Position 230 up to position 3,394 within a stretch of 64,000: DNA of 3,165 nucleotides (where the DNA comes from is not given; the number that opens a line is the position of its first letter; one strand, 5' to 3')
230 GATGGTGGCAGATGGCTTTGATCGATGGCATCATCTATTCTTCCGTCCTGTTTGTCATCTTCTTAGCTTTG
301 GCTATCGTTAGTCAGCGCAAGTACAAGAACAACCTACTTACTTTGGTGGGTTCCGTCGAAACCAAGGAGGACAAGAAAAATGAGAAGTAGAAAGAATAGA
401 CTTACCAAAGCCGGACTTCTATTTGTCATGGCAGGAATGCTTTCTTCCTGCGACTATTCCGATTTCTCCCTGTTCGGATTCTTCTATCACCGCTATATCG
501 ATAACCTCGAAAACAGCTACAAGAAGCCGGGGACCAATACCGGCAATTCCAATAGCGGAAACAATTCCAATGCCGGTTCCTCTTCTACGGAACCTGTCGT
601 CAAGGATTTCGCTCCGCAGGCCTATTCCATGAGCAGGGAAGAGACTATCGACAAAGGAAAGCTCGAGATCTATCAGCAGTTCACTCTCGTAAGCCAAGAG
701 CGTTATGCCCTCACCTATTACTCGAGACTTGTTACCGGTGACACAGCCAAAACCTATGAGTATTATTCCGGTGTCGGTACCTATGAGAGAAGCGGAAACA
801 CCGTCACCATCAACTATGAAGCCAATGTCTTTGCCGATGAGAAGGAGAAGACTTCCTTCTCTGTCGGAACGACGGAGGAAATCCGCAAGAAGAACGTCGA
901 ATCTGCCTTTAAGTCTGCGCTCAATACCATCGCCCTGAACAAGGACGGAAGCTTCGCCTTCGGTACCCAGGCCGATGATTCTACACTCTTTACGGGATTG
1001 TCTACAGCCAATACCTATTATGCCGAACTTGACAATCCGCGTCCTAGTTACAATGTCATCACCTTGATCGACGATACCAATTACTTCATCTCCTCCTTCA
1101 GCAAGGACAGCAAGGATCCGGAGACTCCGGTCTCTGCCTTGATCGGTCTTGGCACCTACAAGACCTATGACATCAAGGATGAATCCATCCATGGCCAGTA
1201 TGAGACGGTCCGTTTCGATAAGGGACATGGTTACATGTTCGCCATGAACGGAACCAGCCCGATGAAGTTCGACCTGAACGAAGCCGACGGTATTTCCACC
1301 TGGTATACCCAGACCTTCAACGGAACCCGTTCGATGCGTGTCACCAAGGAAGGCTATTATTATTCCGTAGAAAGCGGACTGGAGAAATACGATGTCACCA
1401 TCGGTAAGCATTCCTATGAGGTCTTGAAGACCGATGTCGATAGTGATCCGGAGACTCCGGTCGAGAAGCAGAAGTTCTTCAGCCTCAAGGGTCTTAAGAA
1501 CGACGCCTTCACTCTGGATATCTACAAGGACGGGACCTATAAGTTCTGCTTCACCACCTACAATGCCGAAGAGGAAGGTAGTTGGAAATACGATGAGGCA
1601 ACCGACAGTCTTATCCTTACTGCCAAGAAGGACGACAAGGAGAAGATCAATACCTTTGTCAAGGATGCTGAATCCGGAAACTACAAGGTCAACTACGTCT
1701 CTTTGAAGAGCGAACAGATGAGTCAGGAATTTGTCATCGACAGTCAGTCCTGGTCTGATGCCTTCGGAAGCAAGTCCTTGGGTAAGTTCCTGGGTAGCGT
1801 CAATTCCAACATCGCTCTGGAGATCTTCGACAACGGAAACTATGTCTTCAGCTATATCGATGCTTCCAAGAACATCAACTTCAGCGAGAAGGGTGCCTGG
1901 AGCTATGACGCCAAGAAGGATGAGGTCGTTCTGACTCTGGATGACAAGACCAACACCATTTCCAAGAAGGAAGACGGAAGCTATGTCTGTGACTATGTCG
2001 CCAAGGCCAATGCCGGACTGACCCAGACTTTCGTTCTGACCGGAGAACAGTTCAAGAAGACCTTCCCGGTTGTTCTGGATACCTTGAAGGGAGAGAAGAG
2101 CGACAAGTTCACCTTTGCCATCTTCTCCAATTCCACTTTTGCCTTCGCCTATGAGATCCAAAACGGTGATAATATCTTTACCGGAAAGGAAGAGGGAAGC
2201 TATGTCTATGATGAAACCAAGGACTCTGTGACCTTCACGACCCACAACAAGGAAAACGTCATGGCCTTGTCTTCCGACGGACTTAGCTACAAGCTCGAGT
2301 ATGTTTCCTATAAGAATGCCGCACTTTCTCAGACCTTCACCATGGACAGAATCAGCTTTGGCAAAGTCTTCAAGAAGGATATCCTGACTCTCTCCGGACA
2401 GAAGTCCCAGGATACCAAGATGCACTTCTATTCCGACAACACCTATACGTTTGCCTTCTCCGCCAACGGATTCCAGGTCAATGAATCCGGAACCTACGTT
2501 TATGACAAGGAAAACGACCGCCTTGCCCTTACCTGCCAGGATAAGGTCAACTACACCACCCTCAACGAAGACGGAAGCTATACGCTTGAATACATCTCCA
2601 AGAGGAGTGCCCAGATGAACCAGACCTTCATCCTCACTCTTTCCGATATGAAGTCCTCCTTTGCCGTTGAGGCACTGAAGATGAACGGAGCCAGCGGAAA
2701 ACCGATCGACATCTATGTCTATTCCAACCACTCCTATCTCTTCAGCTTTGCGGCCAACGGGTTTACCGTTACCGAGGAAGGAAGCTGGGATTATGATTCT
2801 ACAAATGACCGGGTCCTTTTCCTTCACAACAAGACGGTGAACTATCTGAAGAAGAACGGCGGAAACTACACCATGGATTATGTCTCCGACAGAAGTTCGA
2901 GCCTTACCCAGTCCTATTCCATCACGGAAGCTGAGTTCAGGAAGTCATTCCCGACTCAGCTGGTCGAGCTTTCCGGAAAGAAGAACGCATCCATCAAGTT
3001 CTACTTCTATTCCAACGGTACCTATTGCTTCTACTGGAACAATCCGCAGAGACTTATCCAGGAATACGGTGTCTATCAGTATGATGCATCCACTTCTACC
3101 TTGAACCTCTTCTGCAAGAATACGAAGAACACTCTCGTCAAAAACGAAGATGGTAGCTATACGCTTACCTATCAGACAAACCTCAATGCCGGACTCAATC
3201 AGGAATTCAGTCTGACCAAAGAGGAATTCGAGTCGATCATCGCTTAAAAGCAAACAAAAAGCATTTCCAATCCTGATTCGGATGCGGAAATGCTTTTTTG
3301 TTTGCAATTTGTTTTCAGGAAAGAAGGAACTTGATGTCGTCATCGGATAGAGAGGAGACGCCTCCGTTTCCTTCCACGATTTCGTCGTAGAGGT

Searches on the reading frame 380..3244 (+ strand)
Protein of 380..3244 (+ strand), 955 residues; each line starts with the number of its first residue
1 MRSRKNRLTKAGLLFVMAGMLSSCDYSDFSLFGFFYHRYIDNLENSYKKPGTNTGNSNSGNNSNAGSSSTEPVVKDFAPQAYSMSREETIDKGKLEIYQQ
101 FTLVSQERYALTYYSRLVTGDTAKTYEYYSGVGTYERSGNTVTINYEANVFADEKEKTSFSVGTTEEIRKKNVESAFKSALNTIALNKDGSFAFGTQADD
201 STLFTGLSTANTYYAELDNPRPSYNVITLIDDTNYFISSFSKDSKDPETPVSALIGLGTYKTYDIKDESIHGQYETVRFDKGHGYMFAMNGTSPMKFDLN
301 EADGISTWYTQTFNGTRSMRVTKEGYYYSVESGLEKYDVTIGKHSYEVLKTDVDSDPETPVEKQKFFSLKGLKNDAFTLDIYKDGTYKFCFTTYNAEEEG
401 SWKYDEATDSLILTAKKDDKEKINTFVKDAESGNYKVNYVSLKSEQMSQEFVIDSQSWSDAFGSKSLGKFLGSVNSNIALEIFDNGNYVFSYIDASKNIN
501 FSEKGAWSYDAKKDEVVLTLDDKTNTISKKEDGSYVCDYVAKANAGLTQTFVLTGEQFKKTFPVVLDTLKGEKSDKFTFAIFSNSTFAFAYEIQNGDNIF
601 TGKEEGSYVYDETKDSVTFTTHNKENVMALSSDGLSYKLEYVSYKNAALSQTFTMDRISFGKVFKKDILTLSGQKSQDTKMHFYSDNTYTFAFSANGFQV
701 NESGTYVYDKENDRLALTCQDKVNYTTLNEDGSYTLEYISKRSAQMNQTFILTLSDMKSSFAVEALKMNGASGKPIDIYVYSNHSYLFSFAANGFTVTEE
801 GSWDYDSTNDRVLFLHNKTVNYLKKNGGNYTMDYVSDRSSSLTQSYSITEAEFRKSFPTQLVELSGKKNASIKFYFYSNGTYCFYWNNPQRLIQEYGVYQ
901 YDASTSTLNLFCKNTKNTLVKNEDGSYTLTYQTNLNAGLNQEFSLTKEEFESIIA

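Call 63: search_protein_families(library=padloc, alignment_id=A5, max_evalue=0.00001)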
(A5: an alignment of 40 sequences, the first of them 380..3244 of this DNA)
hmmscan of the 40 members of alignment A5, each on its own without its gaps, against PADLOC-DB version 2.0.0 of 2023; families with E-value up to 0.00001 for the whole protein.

A. member 1, window:380-3244:+ (955 aa): 0 families

B. families by the number of members that match (of 40 scanned): 41 families (the first 25 are shown)
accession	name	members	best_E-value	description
PDLC00633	ZorD1|ZorD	1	2.2e-112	"SWI2/SNF2 helicase, Mrr-like nuclease"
PDLC02842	DpdE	1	1.4e-110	DpdE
PDLC02845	DpdE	1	1.1e-103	DpdE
PDLC02849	DpdE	1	1.2e-98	DpdE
PDLC02851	DpdE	1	3.1e-91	DpdE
PDLC02850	DpdE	1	4.5e-91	DpdE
PDLC00631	ZorD1|ZorD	1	1.1e-88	"SWI2/SNF2 helicase, Mrr-like nuclease"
PDLC00629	ZorD1|ZorD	1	5.9e-86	"SWI2/SNF2 helicase, Mrr-like nuclease"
PDLC00634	ZorD1|ZorD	1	9.4e-80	"SWI2/SNF2 helicase, Mrr-like nuclease"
PDLC00632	ZorD1|ZorD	1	8.5e-75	"SWI2/SNF2 helicase, Mrr-like nuclease"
PDLC00628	ZorD1|ZorD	1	2.7e-60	"SWI2/SNF2 helicase, Mrr-like nuclease"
PDLC00627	ZorD1|ZorD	1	3.2e-53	"SWI2/SNF2 helicase, Mrr-like nuclease"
PDLC02848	DpdE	1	1.7e-51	DpdE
PDLC02854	DpdE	1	1e-46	DpdE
PDLC02852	DpdE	1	1e-43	DpdE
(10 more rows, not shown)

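Call 64: search_protein_families(library=pfam, alignment_id=A5, max_evalue=0.00001)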
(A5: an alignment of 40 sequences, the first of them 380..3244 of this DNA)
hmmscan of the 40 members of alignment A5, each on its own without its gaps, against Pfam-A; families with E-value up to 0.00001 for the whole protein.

A. member 1, window:380-3244:+ (955 aa): 0 families

B. families by the number of members that match (of 40 scanned): 46 families (the first 25 are shown)
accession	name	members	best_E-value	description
PF13306.12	LRR_5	2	2.9e-132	BspA type Leucine rich repeat region (6 copies)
PF00271.37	Helicase_C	2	2e-25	Helicase conserved C-terminal domain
PF09479.16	Flg_new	2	5.8e-17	Listeria-Bacteroides repeat domain (List_Bact_rpt)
PF13855.12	LRR_8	2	9.3e-13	Leucine rich repeat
PF04851.21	ResIII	2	1.7e-11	Type III restriction enzyme, res subunit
PF08903.17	DUF1846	1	1.6e-174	Domain of unknown function DUF1846, N-terminal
PF13684.11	FakA-like_C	1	8e-79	Fatty acid kinase subunit A-like, C-terminal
PF03796.21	DnaB_C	1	4.6e-78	DnaB-like helicase C terminal domain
PF00176.29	SNF2-rel_dom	1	4e-63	SNF2-related domain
PF20921.3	DUF1846_C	1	4.7e-61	Domain of unknown function DUF1846, C-terminal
PF02734.22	Dak2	1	2e-41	DAK2 domain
PF02590.22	SPOUT_MTase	1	3.2e-38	Predicted SPOUT methyltransferase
PF03764.24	EFG_IV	1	1.1e-32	Elongation factor G, domain IV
PF02737.24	3HCDH_N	1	8.7e-32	3-hydroxyacyl-CoA dehydrogenase, NAD binding domain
PF03358.20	FMN_red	1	1.8e-28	NADPH-dependent FMN reductase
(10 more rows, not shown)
